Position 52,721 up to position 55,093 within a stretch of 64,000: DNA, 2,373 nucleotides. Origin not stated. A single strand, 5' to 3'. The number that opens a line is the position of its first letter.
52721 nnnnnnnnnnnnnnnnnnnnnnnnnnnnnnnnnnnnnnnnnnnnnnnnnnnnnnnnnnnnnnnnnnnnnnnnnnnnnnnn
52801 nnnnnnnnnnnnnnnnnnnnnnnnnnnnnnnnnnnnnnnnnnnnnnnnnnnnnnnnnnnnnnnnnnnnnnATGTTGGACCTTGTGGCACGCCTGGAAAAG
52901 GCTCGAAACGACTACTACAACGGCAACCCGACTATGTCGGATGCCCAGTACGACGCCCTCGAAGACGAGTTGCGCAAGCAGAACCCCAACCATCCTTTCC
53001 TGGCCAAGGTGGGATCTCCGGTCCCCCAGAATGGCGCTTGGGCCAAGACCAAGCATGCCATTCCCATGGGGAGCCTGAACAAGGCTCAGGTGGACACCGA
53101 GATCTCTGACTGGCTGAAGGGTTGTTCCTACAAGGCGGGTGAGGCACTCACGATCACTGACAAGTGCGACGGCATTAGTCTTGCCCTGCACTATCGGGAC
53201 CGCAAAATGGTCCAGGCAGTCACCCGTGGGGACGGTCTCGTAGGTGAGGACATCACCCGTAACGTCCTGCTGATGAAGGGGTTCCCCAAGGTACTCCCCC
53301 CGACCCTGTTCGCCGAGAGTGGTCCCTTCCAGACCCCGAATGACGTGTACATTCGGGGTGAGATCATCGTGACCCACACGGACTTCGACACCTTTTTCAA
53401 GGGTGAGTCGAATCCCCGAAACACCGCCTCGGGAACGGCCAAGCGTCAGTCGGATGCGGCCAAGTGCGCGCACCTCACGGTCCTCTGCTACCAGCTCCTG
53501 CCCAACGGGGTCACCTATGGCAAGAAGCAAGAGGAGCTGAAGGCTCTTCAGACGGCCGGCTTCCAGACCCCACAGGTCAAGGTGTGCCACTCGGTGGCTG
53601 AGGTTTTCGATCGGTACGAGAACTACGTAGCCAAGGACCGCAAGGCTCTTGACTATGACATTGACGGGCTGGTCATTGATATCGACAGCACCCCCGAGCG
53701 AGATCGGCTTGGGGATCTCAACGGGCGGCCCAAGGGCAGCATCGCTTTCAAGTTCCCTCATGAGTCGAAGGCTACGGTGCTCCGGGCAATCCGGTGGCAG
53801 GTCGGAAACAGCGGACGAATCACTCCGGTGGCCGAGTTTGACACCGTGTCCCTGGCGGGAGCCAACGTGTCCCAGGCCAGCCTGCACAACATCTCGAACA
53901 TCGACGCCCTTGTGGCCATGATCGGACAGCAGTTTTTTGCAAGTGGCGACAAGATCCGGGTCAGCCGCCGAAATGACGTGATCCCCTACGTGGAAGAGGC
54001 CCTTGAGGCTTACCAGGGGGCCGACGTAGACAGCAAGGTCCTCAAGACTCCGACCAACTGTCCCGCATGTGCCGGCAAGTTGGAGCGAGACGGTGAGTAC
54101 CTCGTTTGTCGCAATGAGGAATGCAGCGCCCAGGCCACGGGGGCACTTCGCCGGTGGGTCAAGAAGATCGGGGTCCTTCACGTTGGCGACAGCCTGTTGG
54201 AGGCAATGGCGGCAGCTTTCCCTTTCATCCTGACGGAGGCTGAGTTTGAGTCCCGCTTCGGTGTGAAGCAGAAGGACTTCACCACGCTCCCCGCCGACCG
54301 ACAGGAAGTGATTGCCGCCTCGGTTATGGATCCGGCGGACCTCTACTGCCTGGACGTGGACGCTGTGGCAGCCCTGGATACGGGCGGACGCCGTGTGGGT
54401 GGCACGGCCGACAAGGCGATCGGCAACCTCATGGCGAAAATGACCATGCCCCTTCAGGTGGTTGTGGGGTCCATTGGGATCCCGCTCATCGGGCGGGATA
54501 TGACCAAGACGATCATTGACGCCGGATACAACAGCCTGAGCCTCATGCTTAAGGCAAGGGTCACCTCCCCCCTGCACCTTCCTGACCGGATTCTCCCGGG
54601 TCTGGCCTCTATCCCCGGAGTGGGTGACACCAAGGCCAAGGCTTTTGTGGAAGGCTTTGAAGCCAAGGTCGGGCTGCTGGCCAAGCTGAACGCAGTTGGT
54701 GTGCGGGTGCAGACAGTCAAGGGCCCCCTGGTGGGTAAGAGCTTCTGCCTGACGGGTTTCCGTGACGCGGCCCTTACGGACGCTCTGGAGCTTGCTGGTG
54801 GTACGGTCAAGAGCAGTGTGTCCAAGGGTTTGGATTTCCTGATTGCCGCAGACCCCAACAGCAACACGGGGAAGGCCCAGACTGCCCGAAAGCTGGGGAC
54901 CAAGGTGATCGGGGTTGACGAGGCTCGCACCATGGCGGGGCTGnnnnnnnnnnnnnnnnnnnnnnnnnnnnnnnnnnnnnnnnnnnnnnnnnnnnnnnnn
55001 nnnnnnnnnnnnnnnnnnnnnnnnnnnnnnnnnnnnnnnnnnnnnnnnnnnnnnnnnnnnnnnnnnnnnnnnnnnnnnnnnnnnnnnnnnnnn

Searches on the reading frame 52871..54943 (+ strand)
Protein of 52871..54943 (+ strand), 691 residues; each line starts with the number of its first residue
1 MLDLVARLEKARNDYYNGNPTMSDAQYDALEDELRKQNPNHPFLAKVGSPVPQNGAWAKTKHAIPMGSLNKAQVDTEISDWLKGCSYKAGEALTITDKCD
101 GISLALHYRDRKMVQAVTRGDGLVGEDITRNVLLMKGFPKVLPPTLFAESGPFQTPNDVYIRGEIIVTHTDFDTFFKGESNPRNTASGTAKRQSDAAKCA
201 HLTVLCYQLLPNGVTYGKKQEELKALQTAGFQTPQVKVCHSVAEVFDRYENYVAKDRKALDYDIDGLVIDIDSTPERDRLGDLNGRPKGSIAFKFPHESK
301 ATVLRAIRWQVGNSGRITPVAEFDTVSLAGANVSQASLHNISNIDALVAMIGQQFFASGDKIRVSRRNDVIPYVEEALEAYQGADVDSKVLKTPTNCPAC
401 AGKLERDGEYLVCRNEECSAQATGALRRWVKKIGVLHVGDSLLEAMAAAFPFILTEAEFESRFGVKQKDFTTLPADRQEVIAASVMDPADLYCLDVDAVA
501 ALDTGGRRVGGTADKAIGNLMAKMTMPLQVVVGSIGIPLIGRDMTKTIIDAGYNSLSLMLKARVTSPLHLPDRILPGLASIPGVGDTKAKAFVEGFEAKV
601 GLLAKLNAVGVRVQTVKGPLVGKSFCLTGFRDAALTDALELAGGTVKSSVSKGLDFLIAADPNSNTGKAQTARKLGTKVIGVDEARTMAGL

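Call 27: find_homologous_proteins(query=window:52871-54943:+, max_evalue=1e-50)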
Query window:52871-54943:+ (691 aa): 2174 proteins with E <= 1e-50 among 8000 candidates; the best 120 are listed.
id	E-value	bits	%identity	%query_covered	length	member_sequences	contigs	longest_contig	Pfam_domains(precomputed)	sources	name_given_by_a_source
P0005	0.0e+0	1560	100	100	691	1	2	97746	PF03120.23,PF01653.24,PF00533.34,PF22745.3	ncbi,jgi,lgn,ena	-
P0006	1.6e-286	971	65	100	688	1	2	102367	PF03120.23,PF01653.24,PF00533.34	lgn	-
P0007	4.2e-244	830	58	100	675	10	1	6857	PF12826.14,PF03120.23,PF01653.24,PF22745.3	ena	-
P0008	2.3e-241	821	57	100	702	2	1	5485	PF03120.23,PF01653.24,PF00533.34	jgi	-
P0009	5.9e-241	820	55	100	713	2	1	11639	PF12826.14,PF03120.23,PF14520.13,PF01653.24,PF00533.34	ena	-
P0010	1.8e-232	792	56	100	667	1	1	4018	PF12826.14,PF03120.23,PF14520.13,PF01653.24,PF00533.34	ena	-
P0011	1.9e-232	792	56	100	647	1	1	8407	PF12826.14,PF03120.23,PF14520.13,PF01653.24,PF00533.34,PF22745.3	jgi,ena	-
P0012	1.4e-229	782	55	99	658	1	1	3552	PF12826.14,PF03120.23,PF14520.13,PF01653.24,PF22745.3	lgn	-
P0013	1.2e-228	779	56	100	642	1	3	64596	PF03120.23,PF14520.13,PF01653.24,PF22745.3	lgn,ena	-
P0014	1.5e-222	759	61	85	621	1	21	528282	PF03120.23,PF01653.24,PF00533.34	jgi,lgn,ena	-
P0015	2.9e-221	755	55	100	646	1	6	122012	PF12826.14,PF03120.23,PF14520.13,PF01653.24,PF00633.30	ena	-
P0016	1.0e-220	753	54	99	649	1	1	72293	PF12826.14,PF03120.23,PF14520.13,PF01653.24,PF00533.34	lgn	-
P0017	1.0e-218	746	54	99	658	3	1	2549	PF12826.14,PF03120.23,PF14520.13,PF01653.24,PF00533.34,PF22745.3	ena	-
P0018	3.9e-218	745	53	99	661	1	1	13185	PF03120.23,PF14520.13,PF01653.24,PF00533.34,PF22745.3,PF12738.14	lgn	-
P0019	2.2e-217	742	53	99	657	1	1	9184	PF12826.14,PF03120.23,PF14520.13,PF01653.24,PF22745.3,PF12738.14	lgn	-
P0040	7.9e-209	714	60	84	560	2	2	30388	PF12826.14,PF03120.23,PF14520.13,PF01653.24,PF00533.34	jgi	jgi:DNA ligase (NAD+)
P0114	1.4e-175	604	47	99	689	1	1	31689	PF03120.23,PF01653.24,PF00533.34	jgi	-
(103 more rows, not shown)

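Call 29: find_encoding_contigs(protein=P0006, flank=10000, max_places=4)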
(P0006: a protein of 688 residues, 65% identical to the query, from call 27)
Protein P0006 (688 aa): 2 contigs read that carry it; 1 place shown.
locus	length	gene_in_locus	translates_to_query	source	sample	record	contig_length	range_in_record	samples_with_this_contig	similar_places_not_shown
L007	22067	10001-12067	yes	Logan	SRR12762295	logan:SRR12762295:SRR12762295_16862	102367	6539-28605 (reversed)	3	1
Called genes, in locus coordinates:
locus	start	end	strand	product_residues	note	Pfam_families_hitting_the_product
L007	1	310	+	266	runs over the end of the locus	PF00512:HisKA, PF02518:HATPase_c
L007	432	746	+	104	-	PF00072:Response_reg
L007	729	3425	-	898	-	-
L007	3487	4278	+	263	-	-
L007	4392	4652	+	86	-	-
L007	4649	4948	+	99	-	-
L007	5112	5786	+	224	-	-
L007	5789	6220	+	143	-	-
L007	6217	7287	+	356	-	-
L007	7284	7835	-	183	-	-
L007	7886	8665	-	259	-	-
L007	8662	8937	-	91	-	-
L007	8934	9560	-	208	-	-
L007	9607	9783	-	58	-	-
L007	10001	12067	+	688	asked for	PF01653:DNA_ligase_aden, PF03120:OB_DNA_ligase, PF00533:BRCT (weak)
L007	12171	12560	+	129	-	-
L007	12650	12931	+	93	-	-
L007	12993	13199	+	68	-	-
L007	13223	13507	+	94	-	-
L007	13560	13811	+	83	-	-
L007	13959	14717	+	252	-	-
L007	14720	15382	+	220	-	PF01381:HTH_3 (faint)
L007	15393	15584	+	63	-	-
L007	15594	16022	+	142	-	-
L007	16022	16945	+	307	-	-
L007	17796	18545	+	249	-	-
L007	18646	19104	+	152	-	-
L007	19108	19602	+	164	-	-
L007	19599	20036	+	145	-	-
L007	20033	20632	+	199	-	-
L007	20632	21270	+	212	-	PF04311:DUF459 (weak), PF13472:Lipase_GDSL_2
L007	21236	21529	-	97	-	-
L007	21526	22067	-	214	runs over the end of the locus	-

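Call 30: find_encoding_contigs(protein=P0014, flank=10000, max_places=6)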
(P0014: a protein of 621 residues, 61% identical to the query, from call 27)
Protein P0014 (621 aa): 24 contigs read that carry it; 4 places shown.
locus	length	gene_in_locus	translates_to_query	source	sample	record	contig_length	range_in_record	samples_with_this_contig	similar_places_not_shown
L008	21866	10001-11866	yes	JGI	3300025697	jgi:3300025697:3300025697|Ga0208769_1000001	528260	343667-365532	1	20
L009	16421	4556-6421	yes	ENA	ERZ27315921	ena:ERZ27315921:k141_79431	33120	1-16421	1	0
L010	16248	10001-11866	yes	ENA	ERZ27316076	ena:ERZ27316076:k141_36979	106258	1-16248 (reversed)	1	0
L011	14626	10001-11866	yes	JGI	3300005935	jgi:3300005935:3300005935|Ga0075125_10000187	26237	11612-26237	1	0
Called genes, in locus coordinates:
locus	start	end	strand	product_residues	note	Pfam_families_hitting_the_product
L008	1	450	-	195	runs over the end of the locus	PF03235:GmrSD_N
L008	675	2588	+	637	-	PF01145:Band_7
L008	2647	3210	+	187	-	-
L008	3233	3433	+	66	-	-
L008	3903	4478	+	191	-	-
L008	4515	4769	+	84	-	-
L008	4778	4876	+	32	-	-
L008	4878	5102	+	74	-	-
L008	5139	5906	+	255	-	PF07505:DUF5131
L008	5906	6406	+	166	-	PF00075:RNase_H, PF13456:RVT_3 (weak)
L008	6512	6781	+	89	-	-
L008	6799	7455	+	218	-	-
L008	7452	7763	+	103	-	-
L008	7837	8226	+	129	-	-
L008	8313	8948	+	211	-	PF22745:Nlig-Ia (weak)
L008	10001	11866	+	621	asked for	PF01653:DNA_ligase_aden, PF03120:OB_DNA_ligase, PF00533:BRCT (weak)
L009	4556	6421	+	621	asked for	PF01653:DNA_ligase_aden, PF03120:OB_DNA_ligase, PF00533:BRCT (weak)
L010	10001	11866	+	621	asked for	PF01653:DNA_ligase_aden, PF03120:OB_DNA_ligase, PF00533:BRCT (weak)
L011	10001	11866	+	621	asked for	PF01653:DNA_ligase_aden, PF03120:OB_DNA_ligase, PF00533:BRCT (weak)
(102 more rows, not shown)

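Call 53: find_encoding_contigs(protein=P0009, flank=10000, max_places=3)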
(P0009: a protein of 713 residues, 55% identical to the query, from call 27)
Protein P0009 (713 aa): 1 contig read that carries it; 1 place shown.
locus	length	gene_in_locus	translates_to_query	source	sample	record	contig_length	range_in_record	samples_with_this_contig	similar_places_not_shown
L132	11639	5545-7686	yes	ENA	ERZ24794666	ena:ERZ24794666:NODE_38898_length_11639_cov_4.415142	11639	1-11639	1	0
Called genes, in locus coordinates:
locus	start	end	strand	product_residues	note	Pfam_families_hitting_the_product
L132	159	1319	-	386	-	-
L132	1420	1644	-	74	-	-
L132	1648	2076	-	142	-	-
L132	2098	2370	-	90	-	-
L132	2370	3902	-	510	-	PF05406:WGR, PF02877:PARP_reg, PF00644:PARP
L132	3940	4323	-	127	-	-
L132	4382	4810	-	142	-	-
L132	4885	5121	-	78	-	-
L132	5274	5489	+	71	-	-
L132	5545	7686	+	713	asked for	PF01653:DNA_ligase_aden, PF03120:OB_DNA_ligase, PF12826:HHH_2 (weak), PF14520:HHH_5 (weak), PF00533:BRCT (weak)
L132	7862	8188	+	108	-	-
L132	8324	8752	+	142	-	-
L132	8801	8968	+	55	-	-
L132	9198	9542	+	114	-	-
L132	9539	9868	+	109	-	-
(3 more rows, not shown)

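Call 54: find_encoding_contigs(protein=P0007, flank=10000, max_places=3)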
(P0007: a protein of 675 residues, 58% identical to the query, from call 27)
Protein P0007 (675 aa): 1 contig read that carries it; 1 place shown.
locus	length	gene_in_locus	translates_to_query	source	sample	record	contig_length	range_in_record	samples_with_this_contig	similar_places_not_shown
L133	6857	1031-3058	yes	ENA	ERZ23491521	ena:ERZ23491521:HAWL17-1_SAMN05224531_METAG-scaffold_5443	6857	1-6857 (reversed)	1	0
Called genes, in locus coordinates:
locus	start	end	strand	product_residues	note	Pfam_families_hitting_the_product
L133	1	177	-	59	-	?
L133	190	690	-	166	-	-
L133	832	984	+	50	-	-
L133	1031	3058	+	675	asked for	PF22745:Nlig-Ia (weak), PF01653:DNA_ligase_aden, PF03120:OB_DNA_ligase, PF12826:HHH_2 (faint)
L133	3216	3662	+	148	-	PF13671:AAA_33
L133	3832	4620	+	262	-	-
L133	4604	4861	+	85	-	-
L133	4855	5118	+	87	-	-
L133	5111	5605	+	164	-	-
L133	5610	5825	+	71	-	-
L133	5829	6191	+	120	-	-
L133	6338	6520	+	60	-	-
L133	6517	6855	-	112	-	?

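Call 68: search_dna_similar(query=window:52871-54943:+, collection=phages, mode=protein, max_evalue=1e-50, max_rows=15)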
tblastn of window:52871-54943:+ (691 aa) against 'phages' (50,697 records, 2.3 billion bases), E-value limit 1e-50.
Records with a match: 7; places in all: 7; records where one place covers at least 80% of the query: 6.
Best place of each record, by identity: <60% 7.
By first word of the organism name: Bacteriophage 3; Acinetobacter 2; Erwinia 1; Citromicrobium 1.
By host as written in the record: - 5; Erwinia amylovora 1; Citromicrobium bathyomarinum JL1366 1.
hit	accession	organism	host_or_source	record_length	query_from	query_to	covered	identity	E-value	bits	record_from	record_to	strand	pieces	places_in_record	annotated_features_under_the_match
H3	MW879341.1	Erwinia phage pEa_SNUABM_54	Erwinia amylovora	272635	3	685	99%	29.8%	6e-56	213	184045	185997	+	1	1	hypothetical protein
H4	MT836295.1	Bacteriophage sp.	human fecal samples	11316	8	685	98%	29.3%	2e-55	211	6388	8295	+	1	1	record has no annotation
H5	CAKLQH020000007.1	Acinetobacter phage MD-2021a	not known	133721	1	680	98%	29.0%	8e-60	224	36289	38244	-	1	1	ligA: DNA ligase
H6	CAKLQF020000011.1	Acinetobacter phage MD-2021a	not known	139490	1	680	98%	29.0%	8e-60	224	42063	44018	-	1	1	ligA: DNA ligase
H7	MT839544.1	Bacteriophage sp.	human fecal samples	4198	3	688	99%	27.5%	1e-56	214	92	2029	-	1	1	record has no annotation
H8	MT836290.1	Bacteriophage sp.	human fecal samples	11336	8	658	94%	28.6%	2e-56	214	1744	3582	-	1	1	record has no annotation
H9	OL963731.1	Citromicrobium phage vB_CbaS-RXM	Citromicrobium bathyomarinum JL1366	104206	19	548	77%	30.5%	3e-54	207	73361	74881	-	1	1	NAD-dependent DNA ligase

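Call 69: find_encoding_contigs(protein=P0008, flank=10000, max_places=3)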
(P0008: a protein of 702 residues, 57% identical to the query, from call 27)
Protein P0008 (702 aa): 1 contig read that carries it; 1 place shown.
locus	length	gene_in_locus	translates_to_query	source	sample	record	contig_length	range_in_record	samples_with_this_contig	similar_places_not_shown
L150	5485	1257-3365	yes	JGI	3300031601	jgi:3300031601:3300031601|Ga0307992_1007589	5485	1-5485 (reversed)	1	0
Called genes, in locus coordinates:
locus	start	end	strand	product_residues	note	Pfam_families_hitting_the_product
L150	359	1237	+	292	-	PF01541:GIY-YIG, PF07460:NUMOD3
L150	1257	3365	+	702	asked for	PF01653:DNA_ligase_aden, PF03120:OB_DNA_ligase, PF00533:BRCT (weak)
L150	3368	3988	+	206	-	-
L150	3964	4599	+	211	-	-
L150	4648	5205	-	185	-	-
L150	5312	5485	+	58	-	?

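Call 70: find_encoding_contigs(protein=P0114, flank=10000, max_places=3)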
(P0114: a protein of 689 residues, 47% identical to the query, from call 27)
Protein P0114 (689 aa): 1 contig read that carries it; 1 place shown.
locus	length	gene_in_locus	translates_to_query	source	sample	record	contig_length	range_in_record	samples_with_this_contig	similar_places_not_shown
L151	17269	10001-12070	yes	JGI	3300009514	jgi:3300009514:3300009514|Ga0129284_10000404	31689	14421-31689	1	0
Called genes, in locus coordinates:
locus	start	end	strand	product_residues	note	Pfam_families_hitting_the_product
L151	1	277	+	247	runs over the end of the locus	-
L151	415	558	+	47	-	-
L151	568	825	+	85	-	-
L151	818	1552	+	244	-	-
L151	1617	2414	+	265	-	-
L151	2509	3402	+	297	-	-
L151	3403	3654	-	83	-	-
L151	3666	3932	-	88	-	-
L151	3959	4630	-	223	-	-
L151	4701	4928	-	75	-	-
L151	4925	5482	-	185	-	-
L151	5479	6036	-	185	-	-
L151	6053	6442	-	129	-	PF20274:cREC_REC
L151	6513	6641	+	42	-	-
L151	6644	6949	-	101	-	-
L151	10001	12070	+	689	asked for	PF01653:DNA_ligase_aden, PF03120:OB_DNA_ligase, PF00533:BRCT (faint)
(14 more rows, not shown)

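Call 100: find_encoding_contigs(protein=P0040, flank=10000, max_places=4)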
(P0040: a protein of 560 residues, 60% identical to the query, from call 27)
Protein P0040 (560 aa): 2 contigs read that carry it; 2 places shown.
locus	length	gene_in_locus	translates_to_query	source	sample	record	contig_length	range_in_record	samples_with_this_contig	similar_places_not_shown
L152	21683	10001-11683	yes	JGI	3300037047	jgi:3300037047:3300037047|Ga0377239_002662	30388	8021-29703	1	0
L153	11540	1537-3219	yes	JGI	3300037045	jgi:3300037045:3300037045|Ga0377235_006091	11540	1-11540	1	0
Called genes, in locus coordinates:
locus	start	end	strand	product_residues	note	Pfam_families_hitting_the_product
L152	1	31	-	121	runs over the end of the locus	-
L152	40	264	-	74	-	-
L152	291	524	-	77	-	-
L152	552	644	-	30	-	-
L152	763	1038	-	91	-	-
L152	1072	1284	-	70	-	-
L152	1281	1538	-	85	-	-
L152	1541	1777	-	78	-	-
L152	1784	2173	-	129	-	-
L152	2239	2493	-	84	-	-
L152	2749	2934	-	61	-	-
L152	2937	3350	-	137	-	-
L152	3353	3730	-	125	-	-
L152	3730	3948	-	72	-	-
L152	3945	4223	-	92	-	-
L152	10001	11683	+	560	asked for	PF01653:DNA_ligase_aden, PF03120:OB_DNA_ligase, PF12826:HHH_2 (faint), PF14520:HHH_5 (faint), PF00533:BRCT (weak)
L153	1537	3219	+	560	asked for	PF01653:DNA_ligase_aden, PF03120:OB_DNA_ligase, PF12826:HHH_2 (faint), PF14520:HHH_5 (faint), PF00533:BRCT (weak)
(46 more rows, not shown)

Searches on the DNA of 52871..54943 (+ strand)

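Call 35: search_rna_families(source=L007, start=16900, end=17850, threshold=evalue, max_evalue=1, show_alignments=3)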
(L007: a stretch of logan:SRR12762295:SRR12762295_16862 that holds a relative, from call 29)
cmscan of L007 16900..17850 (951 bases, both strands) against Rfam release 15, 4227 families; matches with E-value up to 1: 0.
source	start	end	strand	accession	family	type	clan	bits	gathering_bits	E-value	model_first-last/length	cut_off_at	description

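Call 43: search_dna_similar(query=L007:16950-17800:+, collection=phages, mode=distant, max_evalue=1)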
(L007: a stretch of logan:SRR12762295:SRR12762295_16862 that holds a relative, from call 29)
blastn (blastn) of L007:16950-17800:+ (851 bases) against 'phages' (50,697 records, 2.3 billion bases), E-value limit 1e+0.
Records with a match: 2; places in all: 2; records where one place covers at least 80% of the query: 0.
Best place of each record, by identity: 90-95% 1; 80-90% 1.
By first word of the organism name: uncultured 1; Myxococcus 1.
By host as written in the record: - 1; Myxococcus sp. 1.
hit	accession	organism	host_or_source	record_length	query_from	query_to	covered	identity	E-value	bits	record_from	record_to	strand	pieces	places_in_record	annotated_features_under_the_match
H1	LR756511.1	uncultured phage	metagenomic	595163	772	819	6%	82.7%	7e-2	45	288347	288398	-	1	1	record has no annotation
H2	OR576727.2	Myxococcus phage Mx1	Myxococcus sp.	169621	793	822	4%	93.3%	3e-1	43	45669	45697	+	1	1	none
